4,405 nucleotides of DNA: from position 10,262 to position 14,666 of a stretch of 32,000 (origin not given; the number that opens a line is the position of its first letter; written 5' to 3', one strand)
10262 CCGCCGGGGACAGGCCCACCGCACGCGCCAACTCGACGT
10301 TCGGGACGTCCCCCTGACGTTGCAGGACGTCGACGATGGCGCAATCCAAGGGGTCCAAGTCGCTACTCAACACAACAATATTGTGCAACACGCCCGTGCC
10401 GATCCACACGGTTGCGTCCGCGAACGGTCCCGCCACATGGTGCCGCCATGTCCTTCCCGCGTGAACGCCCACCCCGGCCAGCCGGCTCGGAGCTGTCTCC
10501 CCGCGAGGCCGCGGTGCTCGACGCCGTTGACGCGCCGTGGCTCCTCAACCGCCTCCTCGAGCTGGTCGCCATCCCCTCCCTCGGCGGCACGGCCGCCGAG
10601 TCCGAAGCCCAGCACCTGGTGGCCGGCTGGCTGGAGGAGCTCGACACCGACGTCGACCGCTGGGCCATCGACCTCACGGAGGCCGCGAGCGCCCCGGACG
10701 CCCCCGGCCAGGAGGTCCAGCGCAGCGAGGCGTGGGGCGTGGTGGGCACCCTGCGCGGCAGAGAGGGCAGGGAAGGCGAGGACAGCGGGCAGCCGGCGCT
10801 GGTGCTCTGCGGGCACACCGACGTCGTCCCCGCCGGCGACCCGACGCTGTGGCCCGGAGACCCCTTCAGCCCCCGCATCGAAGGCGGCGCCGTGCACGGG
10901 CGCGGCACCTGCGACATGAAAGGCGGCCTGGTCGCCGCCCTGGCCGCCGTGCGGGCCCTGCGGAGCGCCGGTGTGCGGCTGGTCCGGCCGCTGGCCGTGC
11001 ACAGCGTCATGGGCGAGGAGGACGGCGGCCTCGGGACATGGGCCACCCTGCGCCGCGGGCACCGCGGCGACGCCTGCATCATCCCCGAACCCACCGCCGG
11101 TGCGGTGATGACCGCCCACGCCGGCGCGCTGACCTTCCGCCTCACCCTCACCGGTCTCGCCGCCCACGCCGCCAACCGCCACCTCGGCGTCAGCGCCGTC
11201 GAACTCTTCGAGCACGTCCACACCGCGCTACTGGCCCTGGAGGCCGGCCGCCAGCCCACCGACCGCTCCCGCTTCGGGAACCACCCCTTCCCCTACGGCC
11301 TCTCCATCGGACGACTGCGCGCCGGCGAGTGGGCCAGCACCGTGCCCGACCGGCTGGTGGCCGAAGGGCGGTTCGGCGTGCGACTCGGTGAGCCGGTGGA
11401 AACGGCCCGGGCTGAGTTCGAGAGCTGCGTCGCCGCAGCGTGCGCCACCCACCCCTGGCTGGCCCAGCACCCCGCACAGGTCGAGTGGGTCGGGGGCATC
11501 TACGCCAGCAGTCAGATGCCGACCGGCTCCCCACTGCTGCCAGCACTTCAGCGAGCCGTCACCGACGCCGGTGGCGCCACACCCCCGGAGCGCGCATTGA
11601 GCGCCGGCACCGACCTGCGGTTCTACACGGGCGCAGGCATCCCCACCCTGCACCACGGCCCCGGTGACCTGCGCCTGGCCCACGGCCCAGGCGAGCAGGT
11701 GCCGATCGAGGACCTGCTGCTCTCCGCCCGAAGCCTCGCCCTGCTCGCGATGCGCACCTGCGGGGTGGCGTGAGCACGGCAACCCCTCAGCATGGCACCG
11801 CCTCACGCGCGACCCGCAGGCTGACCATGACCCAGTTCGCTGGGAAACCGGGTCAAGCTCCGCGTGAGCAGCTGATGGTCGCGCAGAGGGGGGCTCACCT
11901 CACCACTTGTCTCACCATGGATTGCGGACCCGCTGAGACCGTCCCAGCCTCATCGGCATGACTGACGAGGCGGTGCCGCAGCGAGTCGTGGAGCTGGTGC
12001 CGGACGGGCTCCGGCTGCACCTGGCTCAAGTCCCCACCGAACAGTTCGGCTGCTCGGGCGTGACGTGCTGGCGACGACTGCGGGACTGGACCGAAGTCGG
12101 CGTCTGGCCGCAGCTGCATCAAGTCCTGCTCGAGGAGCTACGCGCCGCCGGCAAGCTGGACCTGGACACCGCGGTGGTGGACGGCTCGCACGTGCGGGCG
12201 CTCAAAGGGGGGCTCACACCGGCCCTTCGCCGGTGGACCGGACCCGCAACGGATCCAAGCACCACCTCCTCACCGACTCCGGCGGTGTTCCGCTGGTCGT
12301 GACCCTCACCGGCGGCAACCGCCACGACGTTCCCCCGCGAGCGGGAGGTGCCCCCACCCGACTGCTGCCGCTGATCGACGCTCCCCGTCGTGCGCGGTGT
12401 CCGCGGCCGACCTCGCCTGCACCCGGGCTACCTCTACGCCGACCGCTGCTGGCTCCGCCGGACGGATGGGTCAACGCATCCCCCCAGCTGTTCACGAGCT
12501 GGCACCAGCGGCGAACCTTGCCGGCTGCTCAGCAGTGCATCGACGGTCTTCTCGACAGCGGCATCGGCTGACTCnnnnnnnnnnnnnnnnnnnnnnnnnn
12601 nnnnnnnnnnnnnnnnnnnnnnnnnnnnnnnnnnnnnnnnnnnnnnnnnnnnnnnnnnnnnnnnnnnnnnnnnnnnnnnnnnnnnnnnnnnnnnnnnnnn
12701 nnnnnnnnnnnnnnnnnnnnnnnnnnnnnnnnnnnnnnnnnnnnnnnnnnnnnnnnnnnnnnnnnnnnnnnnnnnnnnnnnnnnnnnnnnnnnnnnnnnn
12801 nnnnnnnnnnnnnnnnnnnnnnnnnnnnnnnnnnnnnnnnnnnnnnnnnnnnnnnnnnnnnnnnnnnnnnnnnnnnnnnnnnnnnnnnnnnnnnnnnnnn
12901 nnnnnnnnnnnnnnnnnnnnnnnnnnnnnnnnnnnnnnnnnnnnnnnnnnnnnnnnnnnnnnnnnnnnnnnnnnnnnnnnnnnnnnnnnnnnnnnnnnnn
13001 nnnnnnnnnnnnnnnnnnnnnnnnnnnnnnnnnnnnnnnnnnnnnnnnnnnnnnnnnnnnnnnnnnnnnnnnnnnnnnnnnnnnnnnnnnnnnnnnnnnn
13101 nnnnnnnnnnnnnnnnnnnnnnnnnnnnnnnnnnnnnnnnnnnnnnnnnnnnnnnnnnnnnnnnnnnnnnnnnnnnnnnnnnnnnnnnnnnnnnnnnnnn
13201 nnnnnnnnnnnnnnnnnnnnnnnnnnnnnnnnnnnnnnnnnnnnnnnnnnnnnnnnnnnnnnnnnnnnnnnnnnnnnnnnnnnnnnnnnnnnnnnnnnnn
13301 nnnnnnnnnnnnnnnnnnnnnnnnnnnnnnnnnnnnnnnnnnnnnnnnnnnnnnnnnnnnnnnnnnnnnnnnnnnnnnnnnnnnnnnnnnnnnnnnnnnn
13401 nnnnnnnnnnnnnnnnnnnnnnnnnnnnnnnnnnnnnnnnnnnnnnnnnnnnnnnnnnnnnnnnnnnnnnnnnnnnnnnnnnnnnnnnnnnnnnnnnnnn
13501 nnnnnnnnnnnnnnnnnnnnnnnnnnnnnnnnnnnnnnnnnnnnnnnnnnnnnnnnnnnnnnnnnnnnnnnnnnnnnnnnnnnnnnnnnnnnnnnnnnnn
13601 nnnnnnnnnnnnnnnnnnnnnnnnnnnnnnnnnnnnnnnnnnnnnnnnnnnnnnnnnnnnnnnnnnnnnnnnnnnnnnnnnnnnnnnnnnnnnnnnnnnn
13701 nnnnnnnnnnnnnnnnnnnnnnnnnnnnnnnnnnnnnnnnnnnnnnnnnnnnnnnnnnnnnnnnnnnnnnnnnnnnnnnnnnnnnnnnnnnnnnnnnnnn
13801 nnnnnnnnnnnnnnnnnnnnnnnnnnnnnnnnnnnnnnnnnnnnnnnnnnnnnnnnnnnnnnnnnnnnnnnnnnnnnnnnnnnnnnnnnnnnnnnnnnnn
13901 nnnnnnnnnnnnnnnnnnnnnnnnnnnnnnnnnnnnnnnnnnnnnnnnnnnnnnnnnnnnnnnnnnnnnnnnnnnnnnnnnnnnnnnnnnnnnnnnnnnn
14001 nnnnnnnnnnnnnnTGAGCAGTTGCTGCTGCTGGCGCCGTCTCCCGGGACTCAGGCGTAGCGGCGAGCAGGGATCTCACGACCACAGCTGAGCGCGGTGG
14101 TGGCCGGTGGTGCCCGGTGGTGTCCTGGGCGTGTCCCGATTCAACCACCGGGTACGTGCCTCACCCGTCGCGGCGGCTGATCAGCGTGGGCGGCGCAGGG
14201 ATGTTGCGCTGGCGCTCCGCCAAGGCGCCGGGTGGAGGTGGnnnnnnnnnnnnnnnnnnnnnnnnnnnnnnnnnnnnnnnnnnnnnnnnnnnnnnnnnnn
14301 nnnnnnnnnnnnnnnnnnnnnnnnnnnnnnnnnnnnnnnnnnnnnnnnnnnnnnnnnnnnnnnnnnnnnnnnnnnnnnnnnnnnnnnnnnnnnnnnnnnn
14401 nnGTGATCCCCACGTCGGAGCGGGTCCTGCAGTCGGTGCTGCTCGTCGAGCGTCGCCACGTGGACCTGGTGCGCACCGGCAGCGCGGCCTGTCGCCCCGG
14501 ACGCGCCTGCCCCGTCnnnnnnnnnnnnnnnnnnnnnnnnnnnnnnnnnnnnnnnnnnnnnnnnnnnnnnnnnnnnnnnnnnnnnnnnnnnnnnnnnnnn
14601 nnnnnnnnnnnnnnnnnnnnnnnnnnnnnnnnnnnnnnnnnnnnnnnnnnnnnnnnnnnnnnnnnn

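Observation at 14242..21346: SAM-IV riboswitch heads a Dpp/Opp-type ABC importer plus an NtaA/DszA-type monooxygenase rather than a Met/Cys biosynthesis gene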

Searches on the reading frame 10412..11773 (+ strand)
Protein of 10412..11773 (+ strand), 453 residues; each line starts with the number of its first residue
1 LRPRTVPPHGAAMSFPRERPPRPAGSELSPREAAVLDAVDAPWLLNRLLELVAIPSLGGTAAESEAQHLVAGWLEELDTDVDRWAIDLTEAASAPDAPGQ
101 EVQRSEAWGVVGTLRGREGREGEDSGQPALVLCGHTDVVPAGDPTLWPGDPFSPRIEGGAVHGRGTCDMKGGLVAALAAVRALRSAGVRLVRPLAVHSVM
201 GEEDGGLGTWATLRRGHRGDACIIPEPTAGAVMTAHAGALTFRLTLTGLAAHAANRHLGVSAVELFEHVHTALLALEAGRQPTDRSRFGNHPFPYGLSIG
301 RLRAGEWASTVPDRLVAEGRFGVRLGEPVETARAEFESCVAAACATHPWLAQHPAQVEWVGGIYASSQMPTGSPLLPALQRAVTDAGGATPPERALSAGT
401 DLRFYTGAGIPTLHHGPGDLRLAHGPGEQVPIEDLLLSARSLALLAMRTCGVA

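Call 67: search_protein_families(library=pfam, proteins=[window:10412-11773:+], max_evalue=0.0001)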
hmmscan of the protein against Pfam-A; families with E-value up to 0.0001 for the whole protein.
window:10412-11773:+ (453 aa): 2 families
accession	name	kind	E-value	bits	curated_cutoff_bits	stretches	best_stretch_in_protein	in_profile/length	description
PF01546.33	Peptidase_M20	-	6e-33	114.9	24.6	1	132-447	2-205/206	Peptidase family M20/M25/M40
PF07687.19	M20_dimer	-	3.4e-10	40.3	21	1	234-344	1-103/107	Peptidase dimerisation domain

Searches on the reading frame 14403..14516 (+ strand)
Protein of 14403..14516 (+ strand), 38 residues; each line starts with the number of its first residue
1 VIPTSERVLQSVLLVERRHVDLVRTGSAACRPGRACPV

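Call 7: search_protein_families(library=ncbifam, proteins=[window:14403-14516:+], max_evalue=0.01)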
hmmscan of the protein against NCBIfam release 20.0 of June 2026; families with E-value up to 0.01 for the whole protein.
seq(38 aa): 2 families
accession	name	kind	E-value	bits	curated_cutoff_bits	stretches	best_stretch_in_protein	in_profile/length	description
NF042934.1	cis_reg_atten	domain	2.4e-07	30.2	27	1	12-30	1-19/19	putative leader peptide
NF042936.1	leader_Ms4527A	exception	9.1e-07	28.4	45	1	13-32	2-21/21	Ms4527A family Cys-rich leader peptide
